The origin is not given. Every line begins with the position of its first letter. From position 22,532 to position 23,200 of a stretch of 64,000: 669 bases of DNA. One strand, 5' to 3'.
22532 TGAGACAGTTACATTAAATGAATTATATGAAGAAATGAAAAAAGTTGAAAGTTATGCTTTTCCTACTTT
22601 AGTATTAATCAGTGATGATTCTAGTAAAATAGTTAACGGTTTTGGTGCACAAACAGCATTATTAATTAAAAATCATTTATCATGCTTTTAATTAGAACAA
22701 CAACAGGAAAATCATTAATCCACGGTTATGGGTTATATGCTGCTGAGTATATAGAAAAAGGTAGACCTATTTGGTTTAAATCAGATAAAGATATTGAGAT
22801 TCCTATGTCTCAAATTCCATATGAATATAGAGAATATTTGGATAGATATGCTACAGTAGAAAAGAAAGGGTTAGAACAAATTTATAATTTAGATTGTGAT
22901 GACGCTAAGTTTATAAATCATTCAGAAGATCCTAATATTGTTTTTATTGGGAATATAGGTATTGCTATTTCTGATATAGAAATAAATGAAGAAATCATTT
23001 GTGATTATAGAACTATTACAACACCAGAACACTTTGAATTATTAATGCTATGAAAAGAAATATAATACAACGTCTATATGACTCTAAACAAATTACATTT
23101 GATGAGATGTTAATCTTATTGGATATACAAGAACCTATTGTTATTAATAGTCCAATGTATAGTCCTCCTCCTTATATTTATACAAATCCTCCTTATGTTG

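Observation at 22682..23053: Phage-encoded SET-domain protein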

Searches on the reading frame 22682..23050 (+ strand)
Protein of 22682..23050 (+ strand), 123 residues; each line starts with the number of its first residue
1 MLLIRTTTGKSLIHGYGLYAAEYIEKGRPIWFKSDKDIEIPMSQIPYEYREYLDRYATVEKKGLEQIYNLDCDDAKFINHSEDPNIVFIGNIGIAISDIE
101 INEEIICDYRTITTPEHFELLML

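Call 3: search_protein_families(library=pfam, proteins=[window:22682-23050:+], max_evalue=10)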
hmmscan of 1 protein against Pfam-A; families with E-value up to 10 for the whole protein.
window:22682-23050:+ (123 aa): 1 family
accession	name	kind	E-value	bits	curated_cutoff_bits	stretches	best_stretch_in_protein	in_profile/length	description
PF00856.33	SET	-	1.5e-08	35.5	22.4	1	15-109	1-104/105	SET domain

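Call 4: search_protein_families(library=phrogs, proteins=[window:22682-23050:+], max_evalue=1)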
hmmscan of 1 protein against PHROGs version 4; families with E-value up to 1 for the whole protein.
window:22682-23050:+ (123 aa): 2 families
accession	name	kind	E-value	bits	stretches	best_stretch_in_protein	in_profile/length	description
phrog_15549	-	unknown function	0.016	16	1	24-80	103-159/172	-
phrog_28741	-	unknown function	0.2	12.7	0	75-87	51-63/100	-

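Call 5: search_solved_structures(query=window:22682-23050:+, max_evalue=10, show_alignments=3)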
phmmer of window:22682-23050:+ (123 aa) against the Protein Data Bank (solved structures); distinct sequences matched with E-value up to 10: 8.
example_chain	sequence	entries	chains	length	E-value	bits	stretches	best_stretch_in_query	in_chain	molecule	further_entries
10pa_A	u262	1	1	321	0.16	15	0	44-91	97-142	Serine-aspartate repeat-containing protein D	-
6chg_C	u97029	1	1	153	0.29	14.2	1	7-111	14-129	Histone-lysine N-methyltransferase, H3 lysine-4 specific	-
8vdk_A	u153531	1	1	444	0.37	13.9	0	44-91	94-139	Serine-aspartate repeat-containing protein D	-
4je0_A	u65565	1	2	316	0.56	13.3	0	43-85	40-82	Ser-Asp rich fibrinogen/bone sialoprotein-binding protein SdrD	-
10ps_A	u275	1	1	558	0.64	13.1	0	44-91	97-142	Serine-aspartate repeat-containing protein D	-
4jdz_A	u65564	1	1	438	1.4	12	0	43-85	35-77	Ser-Asp rich fibrinogen/bone sialoprotein-binding protein SdrD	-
4jdz_B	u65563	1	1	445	1.5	11.9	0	43-85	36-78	Ser-Asp rich fibrinogen/bone sialoprotein-binding protein SdrD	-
6ugm_M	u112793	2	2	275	1.5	11.9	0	7-111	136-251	Histone-lysine N-methyltransferase, H3 lysine-4 specific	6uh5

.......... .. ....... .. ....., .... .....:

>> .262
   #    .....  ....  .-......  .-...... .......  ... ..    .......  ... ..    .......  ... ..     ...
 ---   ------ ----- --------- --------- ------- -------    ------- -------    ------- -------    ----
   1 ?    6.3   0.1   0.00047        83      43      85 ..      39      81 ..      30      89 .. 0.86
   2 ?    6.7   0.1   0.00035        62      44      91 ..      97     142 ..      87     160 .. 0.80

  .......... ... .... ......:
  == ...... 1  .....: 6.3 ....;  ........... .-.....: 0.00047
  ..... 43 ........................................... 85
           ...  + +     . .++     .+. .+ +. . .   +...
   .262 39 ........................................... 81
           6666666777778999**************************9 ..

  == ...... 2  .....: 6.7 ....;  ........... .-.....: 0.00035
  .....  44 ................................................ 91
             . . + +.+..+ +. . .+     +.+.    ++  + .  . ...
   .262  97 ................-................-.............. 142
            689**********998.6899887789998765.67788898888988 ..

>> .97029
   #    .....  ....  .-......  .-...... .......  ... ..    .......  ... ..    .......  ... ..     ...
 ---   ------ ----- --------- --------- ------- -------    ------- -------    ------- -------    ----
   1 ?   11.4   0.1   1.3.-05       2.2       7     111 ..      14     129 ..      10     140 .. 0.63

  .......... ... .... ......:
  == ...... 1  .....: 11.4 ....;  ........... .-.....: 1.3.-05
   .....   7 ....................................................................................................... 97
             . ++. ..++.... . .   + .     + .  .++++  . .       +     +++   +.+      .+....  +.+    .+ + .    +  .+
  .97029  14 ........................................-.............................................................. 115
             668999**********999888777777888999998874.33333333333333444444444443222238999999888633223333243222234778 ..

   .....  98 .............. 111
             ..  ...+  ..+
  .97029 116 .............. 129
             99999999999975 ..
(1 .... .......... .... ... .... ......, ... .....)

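Call 10: search_dna_similar(query=window:22682-23050:+, collection=phages, mode=protein, max_evalue=0.001, max_rows=30)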
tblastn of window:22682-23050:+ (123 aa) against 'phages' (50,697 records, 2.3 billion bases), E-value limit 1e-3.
Records with a match: 1; places in all: 1; records where one place covers at least 80% of the query: 1.
Best place of each record, by identity: <60% 1.
By first word of the organism name: uncultured 1.
By host as written in the record: - 1.
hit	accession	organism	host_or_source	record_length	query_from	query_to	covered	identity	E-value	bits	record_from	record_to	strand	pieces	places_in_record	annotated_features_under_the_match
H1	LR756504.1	uncultured phage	metagenomic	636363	1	110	89%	32.3%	3e-7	53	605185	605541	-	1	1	record has no annotation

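Call 11: find_homologous_proteins(query=window:22682-23050:+, max_evalue=0.001)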
Query window:22682-23050:+ (123 aa): 3 proteins with E <= 0.001 among 5 candidates.
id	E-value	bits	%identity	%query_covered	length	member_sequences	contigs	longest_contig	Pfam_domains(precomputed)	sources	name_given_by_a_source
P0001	1.6e-77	275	100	100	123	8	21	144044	PF00856.34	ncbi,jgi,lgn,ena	jgi:SET domain-containing protein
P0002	5.7e-59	215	74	100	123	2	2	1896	PF00856.34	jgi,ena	-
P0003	9.7e-40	153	58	96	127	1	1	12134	PF00856.34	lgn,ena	-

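Call 14: find_encoding_contigs(protein=P0001, flank=10000, max_places=8)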
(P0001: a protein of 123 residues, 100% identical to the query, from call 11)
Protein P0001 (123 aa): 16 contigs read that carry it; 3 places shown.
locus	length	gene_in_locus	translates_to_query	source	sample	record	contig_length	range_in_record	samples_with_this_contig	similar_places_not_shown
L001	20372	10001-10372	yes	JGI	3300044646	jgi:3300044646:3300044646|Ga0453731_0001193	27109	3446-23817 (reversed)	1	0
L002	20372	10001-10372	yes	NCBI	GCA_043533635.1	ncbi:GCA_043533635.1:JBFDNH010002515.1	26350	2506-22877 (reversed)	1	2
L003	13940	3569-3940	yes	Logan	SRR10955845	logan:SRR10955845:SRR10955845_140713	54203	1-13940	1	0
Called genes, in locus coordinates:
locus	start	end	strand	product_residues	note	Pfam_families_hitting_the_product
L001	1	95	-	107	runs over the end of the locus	-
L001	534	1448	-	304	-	-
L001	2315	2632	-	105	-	-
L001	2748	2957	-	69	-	-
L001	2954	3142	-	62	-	-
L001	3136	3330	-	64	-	-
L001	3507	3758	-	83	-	-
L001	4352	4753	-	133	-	-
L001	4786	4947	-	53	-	-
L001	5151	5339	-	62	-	-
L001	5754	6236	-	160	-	-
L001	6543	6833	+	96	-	-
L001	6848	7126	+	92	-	-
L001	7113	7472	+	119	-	-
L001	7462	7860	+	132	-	-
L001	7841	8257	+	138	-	-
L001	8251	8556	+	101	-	PF07610:DUF1573, PF22544:HYDIN_VesB_CFA65-like_Ig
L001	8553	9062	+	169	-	-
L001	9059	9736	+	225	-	-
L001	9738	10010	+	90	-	PF00085:Thioredoxin (weak)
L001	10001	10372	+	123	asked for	PF00856:SET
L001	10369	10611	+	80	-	-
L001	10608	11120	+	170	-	-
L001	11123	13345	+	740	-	-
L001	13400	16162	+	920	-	-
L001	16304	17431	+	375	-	-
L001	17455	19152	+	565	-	PF23898:Crass_capsid (faint)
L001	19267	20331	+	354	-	-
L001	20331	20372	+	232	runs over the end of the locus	-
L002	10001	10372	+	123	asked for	PF00856:SET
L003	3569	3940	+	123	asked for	PF00856:SET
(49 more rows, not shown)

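Call 19: search_solved_structures(query=A1, max_evalue=1, show_alignments=3)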
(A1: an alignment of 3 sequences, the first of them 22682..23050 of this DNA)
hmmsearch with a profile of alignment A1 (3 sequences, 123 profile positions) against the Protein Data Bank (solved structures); distinct sequences matched with E-value up to 1: 29.
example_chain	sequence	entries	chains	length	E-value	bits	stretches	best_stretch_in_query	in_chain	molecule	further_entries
7w67_C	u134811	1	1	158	0.002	21.4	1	9-110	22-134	Histone-lysine N-methyltransferase 2A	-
7w6a_C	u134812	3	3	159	0.002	21.4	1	9-110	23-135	Histone-lysine N-methyltransferase 2A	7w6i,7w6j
5f5e_A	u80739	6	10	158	0.0025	21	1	9-110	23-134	Histone-lysine N-methyltransferase 2A | Histone-lysine N-methyltransferase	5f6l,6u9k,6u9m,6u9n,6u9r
7u5v_A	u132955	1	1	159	0.0027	20.9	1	9-109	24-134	Histone-lysine N-methyltransferase 2A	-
2w5y_A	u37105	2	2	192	0.0033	20.7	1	9-110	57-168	HISTONE-LYSINE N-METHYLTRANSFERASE HRX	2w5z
7bre_B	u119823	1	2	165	0.0041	20.3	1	9-110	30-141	Histone-lysine N-methyltransferase 2B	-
6kiu_K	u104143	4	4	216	0.0045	20.2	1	9-110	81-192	Histone-lysine N-methyltransferase 2A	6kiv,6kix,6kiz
7ud5_K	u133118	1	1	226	0.005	20.1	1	9-110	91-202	cDNA FLJ56846, highly similar to Zinc finger protein HRX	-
6pwv_C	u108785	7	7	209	0.0058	19.9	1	9-110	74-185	Histone-lysine N-methyltransferase 2A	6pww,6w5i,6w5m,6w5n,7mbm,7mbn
7ea5_K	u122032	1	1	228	0.015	18.5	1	13-109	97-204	Histone-lysine N-methyltransferase, H3 lysine-36 specific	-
6chg_C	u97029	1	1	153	0.015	18.5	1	8-110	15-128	Histone-lysine N-methyltransferase, H3 lysine-4 specific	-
6bx3_E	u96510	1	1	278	0.022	18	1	9-110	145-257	Histone-lysine N-methyltransferase, H3 lysine-4 specific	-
4z4p_A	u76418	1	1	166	0.024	17.9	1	9-110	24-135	Histone-lysine N-methyltransferase 2D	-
5f59_A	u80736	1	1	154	0.025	17.8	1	9-88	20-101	Histone-lysine N-methyltransferase 2C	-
5f6k_C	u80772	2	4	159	0.028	17.6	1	9-88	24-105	Histone-lysine N-methyltransferase 2C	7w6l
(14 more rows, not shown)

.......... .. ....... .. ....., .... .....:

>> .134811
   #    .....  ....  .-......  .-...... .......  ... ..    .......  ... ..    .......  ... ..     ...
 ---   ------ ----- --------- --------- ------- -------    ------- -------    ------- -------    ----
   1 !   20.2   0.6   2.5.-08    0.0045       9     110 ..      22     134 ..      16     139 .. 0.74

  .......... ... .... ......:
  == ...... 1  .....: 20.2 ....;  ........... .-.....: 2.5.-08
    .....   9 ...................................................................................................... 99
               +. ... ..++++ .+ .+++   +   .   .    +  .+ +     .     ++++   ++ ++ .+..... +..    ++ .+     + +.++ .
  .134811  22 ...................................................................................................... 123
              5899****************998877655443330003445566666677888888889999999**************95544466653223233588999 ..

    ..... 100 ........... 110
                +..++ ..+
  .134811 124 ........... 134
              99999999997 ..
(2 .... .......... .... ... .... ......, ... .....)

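Call 23: search_protein_representatives(alignment_id=A1)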
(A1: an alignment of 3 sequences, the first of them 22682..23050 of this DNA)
Query: 3 sequences, 123 profile positions. Proteins with E-value up to 0.001 (for the whole library): 2045; up to 1e-10: 440; up to 1e-30: 4. The best 150 are listed.
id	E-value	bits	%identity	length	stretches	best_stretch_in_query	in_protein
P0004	4.4e-39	149.5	-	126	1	1-123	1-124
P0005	9.4e-39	148.4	-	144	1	1-123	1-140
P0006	3.3e-36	140.2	-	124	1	1-123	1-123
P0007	2.0e-34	134.4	-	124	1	1-122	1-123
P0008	2.3e-29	118.1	-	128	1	1-122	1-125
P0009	1.3e-28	115.6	-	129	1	1-122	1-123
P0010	2.6e-25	105.0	-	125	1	1-122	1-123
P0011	1.3e-24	102.7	-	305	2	1-111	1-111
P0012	1.6e-23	99.2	-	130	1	1-122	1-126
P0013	2.5e-23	98.6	-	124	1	1-122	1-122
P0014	2.3e-22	95.5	-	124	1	1-122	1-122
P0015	1.3e-21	93.1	-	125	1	1-121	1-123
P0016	2.8e-21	92.0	-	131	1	1-111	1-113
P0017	8.5e-21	90.4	-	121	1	1-112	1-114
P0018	1.1e-19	86.8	-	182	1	1-110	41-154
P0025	3.6e-18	81.9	-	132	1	1-112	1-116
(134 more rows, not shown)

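Call 32: predict_structure(alignment_id=A1)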
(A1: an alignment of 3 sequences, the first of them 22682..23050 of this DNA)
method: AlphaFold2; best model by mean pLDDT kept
length: 123 residues; sequences in the alignment: 3
mean_pLDDT: 42.3   pTM: 0.38
mean pLDDT of the five models: 42.3, 42.0, 41.9, 38.9, 38.6
residues with pLDDT >= 90: 0; 70-90: 8; 50-70: 25; < 50: 90
segments of 3 or more residues with pLDDT < 50: 1-36, 72-123
pLDDT, mean of each block of 10 residues (from residue 1): 38 28 28 43 58 60 72 40 36 39 39 32 25
secondary structure, 60 per line:
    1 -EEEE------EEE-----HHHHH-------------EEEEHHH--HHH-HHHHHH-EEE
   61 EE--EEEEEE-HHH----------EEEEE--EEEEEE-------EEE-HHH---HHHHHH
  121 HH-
elements in order: E2-5 E12-14 H20-24 E38-41 H51-56 E58-62 E65-70 E85-89 E92-97 E105-107 H115-122

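Call 34: find_related_loci(query=A3, collection=viral_contigs, flank=6000)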
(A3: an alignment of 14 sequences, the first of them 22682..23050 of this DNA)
Query A3 (123 aa) in viral_contigs; peptide patterns used: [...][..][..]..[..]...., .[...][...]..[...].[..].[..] (x = any residue, [..] = any of these).
298 stretches matched a pattern; 112 encode a relative of the query (tblastn E <= 1e-3); the best 80 are kept; 80 distinct loci.
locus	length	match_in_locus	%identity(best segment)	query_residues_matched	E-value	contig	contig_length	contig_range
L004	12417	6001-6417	48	1-123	3e-36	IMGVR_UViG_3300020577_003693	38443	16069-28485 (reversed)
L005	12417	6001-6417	48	1-123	3e-36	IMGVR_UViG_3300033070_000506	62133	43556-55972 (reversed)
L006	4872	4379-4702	39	1-112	5e-18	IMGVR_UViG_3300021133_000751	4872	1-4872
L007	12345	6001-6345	40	1-110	1e-17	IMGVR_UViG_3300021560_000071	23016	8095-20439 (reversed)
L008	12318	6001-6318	40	1-109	1e-17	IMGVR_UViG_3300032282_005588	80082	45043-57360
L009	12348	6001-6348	39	1-113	5e-17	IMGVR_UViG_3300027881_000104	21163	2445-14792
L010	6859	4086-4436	37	1-121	6e-17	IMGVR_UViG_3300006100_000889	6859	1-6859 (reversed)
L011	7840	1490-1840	37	1-121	6e-17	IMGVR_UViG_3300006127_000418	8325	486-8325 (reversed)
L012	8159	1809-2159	37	1-121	6e-17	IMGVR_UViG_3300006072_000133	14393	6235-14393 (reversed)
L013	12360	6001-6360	33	1-121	8e-17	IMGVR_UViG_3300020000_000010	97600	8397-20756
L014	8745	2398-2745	35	1-110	1e-16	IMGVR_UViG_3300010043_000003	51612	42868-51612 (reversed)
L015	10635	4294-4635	36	1-112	2e-16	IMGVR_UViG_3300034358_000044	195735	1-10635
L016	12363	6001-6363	32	1-120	6e-16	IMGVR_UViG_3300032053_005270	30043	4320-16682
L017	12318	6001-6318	43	1-109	6e-20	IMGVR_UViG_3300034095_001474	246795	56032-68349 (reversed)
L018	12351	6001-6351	38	1-121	9e-16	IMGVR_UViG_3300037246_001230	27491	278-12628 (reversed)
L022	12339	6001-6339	35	1-111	3e-15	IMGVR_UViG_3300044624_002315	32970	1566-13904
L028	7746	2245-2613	35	1-119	1e-14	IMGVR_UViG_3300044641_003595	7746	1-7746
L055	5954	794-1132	32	1-110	4e-12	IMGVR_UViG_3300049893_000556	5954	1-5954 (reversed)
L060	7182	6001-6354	33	1-114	1e-11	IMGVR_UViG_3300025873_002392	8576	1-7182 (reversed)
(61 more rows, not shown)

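Call 35: find_related_loci(query=A3, collection=genome_contigs, flank=5000)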
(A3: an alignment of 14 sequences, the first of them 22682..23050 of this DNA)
Query A3 (123 aa) in genome_contigs; peptide patterns used: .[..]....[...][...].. (x = any residue, [..] = any of these).
7 stretches matched a pattern, but none encodes a relative of the query by tblastn (E <= 1e-3).

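Call 40: search_dna_similar(query=P0025, collection=phages, mode=protein, max_evalue=0.001, max_rows=40)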
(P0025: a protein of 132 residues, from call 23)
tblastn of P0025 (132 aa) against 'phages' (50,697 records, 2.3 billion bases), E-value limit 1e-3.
Records with a match: 2; places in all: 2; records where one place covers at least 80% of the query: 1.
Best place of each record, by identity: <60% 2.
By first word of the organism name: uncultured 1; Synechococcus 1.
By host as written in the record: - 1; Synechococcus sp. MIT S9220 1.
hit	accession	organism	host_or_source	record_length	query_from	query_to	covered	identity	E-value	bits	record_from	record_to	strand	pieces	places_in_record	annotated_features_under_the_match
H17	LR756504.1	uncultured phage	metagenomic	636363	1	118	89%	36.5%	5e-14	73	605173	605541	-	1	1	record has no annotation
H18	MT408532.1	Synechococcus phage SynMITS9220M01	Synechococcus sp. MIT S9220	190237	15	115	77%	28.3%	8e-4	43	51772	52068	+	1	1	hypothetical protein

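Call 41: predict_structure(alignment_id=A2)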
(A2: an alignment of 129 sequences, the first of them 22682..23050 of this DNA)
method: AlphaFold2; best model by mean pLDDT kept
length: 123 residues; sequences in the alignment: 129
mean_pLDDT: 97.6   pTM: 0.88
mean pLDDT of the five models: 97.6, 97.3, 97.3, 97.2, 97.0
residues with pLDDT >= 90: 123; 70-90: 0; 50-70: 0; < 50: 0
segments of 3 or more residues with pLDDT < 50: none
pLDDT, mean of each block of 10 residues (from residue 1): 98 97 99 95 97 97 97 98 98 98 99 98 95
secondary structure, 60 per line:
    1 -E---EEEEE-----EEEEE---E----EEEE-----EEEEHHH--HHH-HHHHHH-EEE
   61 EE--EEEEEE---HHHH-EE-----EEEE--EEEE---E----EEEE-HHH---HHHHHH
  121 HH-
elements in order: E6-10 E16-20 E29-32 E38-41 H51-56 E58-62 E65-70 H74-77 E86-89 E92-95 E104-107 H115-122

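Call 45: fold_search(model_id=the predicted structure, library=pdb)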
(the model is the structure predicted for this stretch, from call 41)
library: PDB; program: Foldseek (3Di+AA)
matches with E <= 10: 593; with E <= 0.001: 273
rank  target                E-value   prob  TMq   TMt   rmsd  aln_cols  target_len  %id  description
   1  7u5v_A                2.9e-07  1.00  0.60  0.59   4.9       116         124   22  Crystal structure of the Mixed Lineage Leukaemia (MLL1) SET Domain with the cofactor product S-Adenosylhomocysteine an (released 2023-09-27)
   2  6u9n_B                6.7e-07  1.00  0.61  0.52   4.6       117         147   22  MLL1 SET N3861I/Q3867L bound to inhibitor 14 (TC-5139) (released 2020-07-01)
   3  6u9m_A                8.3e-07  1.00  0.61  0.52   4.6       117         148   22  MLL1 SET N3861I/Q3867L bound to inhibitor 16 (TC-5109) (released 2020-07-01)
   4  3kma_A                8.8e-07  1.00  0.60  0.69   3.9       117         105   23  Crystal Structure of vSET under Condition A (released 2010-11-10)
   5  6u9n_A                1.2e-06  1.00  0.61  0.52   4.6       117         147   22  MLL1 SET N3861I/Q3867L bound to inhibitor 14 (TC-5139) (released 2020-07-01)
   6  5f5e                  2.3e-06  1.00  0.60  0.51   4.9       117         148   22  The Crystal Structure of MLL1 SET domain with N3816I/Q3867L mutation (released 2016-02-24)
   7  4ij8_A                2.4e-06  1.00  0.53  0.42   6.6       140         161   21  Crystal structure of the complex of SETD8 with SAM (released 2013-01-16)
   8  7w6l_E                2.7e-06  1.00  0.59  0.49   4.9       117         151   25  The crystal structure of MLL3-RBBP5-ASH2L in complex with H3K4me0 peptide (released 2022-09-07)
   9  6u9k_A                3.0e-06  1.00  0.61  0.52   4.7       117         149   22  MLL1 SET N3861I/Q3867L bound to inhibitor 18 (TC-5153) (released 2020-07-01)
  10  6u9k_B                3.3e-06  1.00  0.61  0.52   4.7       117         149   22  MLL1 SET N3861I/Q3867L bound to inhibitor 18 (TC-5153) (released 2020-07-01)
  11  2w5z_A                3.5e-06  1.00  0.60  0.43   5.0       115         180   22  Ternary Complex of the Mixed Lineage Leukaemia (MLL1) SET Domain with the cofactor product S-Adenosylhomocysteine and  (released 2009-02-10)
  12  7w6a_C                4.2e-06  1.00  0.57  0.45   5.0       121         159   23  Crystal structure of the MLL1 (N3861I/Q3867L/C3882SS)-RBBP5-ASH2L complex (released 2022-09-07)
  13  4rz0_A                4.4e-06  1.00  0.61  0.65   4.2       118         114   24  Crystal Structure of Plasmodium falciparum putative histone methyltransferase PFL0690c (released 2015-01-21)
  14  7w67_C                4.4e-06  1.00  0.57  0.46   5.1       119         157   23  The crystal structure of MLL1 (N3861I/Q3867L/C3882SS)-RBBP5-ASH2L in complex with H3K4me0 peptide (released 2022-09-07)
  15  4ij8_B                4.4e-06  1.00  0.54  0.46   6.4       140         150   19  Crystal structure of the complex of SETD8 with SAM (released 2013-01-16)
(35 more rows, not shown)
